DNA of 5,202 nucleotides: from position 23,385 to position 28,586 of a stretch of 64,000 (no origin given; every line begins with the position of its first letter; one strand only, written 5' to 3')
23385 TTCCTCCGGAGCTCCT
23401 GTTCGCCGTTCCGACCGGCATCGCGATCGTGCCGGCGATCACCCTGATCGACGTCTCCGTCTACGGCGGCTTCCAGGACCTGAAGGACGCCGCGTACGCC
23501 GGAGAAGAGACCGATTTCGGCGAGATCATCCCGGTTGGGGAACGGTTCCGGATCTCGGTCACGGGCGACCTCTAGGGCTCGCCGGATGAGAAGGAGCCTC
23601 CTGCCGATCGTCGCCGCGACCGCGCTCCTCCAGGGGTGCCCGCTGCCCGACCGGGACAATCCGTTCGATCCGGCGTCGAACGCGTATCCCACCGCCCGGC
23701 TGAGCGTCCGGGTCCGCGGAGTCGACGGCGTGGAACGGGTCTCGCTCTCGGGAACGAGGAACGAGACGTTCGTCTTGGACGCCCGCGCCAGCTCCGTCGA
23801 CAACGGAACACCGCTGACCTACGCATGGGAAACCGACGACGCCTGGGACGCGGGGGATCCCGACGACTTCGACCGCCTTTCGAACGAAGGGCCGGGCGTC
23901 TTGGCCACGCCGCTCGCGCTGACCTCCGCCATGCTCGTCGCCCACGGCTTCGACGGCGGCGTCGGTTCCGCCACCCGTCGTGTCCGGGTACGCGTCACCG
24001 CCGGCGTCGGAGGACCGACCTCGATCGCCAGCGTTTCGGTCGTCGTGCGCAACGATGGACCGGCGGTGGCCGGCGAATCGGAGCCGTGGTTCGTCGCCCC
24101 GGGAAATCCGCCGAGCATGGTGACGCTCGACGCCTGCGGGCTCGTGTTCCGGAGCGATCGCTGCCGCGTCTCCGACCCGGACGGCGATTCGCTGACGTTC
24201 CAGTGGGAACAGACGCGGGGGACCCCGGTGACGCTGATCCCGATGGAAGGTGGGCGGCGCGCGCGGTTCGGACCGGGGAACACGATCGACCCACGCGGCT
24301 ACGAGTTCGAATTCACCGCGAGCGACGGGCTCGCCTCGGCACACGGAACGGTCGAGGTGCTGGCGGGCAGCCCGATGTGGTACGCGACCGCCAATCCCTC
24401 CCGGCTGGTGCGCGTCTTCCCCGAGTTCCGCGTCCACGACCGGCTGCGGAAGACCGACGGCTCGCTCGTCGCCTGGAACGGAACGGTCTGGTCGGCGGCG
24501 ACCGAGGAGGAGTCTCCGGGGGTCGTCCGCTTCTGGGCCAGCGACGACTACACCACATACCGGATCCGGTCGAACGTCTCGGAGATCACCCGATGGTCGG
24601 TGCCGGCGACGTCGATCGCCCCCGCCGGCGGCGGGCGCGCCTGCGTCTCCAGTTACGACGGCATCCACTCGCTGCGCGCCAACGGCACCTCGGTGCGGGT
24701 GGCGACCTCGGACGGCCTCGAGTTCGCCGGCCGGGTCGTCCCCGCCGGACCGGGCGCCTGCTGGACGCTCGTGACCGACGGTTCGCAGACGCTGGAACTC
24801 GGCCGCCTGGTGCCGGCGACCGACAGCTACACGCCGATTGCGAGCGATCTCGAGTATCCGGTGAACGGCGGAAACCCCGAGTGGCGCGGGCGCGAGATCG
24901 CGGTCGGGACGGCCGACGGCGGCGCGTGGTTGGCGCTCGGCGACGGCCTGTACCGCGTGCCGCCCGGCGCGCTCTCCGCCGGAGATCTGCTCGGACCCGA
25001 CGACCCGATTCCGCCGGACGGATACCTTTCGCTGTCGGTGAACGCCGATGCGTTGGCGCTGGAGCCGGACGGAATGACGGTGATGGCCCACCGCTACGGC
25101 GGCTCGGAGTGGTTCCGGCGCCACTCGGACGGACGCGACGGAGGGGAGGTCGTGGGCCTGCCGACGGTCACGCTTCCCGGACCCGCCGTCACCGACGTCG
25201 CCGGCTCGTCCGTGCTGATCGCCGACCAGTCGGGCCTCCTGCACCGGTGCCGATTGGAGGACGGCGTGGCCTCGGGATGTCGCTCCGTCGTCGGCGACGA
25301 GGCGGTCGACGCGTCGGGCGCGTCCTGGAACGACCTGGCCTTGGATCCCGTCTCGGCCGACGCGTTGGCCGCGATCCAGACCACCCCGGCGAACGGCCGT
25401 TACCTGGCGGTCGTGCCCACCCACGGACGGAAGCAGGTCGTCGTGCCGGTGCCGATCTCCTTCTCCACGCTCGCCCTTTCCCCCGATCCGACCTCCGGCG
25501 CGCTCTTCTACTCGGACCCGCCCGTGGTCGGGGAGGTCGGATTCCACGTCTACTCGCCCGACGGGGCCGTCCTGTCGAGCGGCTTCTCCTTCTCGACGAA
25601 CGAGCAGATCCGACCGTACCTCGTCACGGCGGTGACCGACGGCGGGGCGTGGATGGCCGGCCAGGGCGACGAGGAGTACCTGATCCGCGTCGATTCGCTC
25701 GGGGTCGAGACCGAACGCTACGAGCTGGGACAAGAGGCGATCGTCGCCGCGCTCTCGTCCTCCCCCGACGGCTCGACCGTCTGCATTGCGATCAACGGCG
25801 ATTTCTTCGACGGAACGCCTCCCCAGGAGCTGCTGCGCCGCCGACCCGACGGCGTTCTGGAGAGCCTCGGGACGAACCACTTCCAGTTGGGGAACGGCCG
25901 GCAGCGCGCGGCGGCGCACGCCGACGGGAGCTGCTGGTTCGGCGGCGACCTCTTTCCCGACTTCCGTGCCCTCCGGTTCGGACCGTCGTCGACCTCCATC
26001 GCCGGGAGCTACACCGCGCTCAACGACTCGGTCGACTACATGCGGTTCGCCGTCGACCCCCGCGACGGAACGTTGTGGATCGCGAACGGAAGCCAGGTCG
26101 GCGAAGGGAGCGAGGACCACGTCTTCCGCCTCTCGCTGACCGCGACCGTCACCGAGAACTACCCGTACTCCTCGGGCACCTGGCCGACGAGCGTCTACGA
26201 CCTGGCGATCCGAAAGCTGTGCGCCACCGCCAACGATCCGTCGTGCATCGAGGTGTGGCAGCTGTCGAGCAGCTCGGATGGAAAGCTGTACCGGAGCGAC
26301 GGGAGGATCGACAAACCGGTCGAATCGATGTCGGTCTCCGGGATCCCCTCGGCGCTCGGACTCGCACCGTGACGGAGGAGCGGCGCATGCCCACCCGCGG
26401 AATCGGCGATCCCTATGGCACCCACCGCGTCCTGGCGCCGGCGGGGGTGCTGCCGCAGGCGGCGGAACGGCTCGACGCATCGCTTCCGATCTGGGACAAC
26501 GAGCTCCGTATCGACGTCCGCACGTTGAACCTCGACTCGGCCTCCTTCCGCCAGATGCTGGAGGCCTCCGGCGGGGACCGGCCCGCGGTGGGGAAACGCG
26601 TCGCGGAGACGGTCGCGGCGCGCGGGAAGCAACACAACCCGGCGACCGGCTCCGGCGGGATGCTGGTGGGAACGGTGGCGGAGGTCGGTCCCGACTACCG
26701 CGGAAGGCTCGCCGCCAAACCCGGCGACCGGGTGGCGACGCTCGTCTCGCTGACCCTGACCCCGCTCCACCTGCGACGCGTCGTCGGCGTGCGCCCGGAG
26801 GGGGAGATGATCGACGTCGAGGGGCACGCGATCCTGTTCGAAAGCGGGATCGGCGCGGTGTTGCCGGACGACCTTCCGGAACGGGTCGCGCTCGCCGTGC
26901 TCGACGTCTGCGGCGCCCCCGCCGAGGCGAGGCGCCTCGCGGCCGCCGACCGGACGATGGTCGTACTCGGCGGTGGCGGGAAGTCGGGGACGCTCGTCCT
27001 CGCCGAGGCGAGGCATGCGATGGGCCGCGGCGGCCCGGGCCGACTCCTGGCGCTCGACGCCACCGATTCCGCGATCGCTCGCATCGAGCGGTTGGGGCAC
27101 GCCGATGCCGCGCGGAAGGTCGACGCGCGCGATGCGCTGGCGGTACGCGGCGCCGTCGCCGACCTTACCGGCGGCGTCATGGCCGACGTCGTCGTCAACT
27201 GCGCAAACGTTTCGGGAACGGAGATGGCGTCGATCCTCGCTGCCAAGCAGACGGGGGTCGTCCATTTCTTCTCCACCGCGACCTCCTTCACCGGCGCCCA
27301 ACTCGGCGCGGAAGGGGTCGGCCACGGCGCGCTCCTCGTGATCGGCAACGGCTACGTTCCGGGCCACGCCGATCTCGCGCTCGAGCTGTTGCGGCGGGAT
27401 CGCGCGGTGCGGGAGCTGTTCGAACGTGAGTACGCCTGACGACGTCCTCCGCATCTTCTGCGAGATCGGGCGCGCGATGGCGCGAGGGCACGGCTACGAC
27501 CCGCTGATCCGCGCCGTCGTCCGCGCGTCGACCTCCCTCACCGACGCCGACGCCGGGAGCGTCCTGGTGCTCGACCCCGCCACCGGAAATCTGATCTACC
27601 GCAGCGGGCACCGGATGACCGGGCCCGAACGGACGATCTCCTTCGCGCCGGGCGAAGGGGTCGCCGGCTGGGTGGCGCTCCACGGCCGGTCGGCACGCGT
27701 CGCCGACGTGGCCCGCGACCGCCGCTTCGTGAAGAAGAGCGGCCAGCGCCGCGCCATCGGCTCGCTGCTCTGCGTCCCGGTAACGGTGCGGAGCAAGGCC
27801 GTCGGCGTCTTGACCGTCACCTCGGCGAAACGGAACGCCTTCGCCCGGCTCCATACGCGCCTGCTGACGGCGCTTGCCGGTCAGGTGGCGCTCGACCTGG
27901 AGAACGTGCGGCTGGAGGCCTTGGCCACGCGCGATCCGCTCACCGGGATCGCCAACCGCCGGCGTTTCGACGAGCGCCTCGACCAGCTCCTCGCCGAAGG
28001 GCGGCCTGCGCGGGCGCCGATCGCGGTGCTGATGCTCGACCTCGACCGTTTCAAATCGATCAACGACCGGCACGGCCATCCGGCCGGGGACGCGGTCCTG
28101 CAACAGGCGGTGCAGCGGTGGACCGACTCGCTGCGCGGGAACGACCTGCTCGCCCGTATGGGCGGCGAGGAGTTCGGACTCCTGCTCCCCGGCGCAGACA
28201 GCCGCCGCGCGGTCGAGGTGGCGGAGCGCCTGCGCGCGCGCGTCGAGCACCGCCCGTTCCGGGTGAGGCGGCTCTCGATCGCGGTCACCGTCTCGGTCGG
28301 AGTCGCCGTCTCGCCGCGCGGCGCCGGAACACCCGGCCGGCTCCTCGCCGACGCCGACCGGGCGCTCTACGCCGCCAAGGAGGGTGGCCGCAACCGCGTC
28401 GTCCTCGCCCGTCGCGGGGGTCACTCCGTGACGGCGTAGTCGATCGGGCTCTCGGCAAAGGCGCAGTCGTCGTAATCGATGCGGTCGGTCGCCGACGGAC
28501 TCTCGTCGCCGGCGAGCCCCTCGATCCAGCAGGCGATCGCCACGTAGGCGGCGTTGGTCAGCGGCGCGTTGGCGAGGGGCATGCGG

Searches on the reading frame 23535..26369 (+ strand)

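Call 44: search_protein_families(library=pfam, proteins=[window:23535-26369:+], max_evalue=0.001)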
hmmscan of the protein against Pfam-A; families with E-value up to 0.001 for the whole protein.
window:23535-26369:+ (945 aa): 1 family
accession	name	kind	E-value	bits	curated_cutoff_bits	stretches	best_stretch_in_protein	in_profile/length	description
PF22352.2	K319L-like_PKD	-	6.4e-05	23.3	27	0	212-275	21-82/84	K319L-like, PKD domain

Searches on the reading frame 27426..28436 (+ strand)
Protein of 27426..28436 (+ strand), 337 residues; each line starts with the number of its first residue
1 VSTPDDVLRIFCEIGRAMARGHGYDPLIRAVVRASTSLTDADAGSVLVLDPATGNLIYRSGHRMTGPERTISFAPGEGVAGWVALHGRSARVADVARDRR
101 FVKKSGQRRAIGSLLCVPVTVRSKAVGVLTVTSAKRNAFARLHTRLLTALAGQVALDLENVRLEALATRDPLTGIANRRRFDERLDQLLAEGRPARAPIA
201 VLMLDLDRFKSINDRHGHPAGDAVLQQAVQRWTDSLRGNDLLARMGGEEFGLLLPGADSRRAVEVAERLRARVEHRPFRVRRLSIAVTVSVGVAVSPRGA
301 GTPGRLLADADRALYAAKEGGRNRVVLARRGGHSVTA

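Call 42: search_protein_families(library=pfam, proteins=[window:27426-28436:+], max_evalue=0.001)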
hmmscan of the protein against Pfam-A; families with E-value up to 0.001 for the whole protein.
window:27426-28436:+ (337 aa): 5 families
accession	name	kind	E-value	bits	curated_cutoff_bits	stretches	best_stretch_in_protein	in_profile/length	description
PF00990.26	GGDEF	-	8.1e-47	159.4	23.8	1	167-324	1-161/161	Diguanylate cyclase, GGDEF domain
PF13185.12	GAF_2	-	7.2e-20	72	28.6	1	27-156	7-133/136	GAF domain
PF01590.32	GAF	-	6.5e-14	53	22.4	1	27-156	5-131/133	GAF domain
PF13492.12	GAF_3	-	8.7e-10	39.6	27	1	28-160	6-129/129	GAF domain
PF17853.6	GGDEF_2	-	8.6e-05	23.2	24.5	1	195-287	19-89/116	GGDEF-like domain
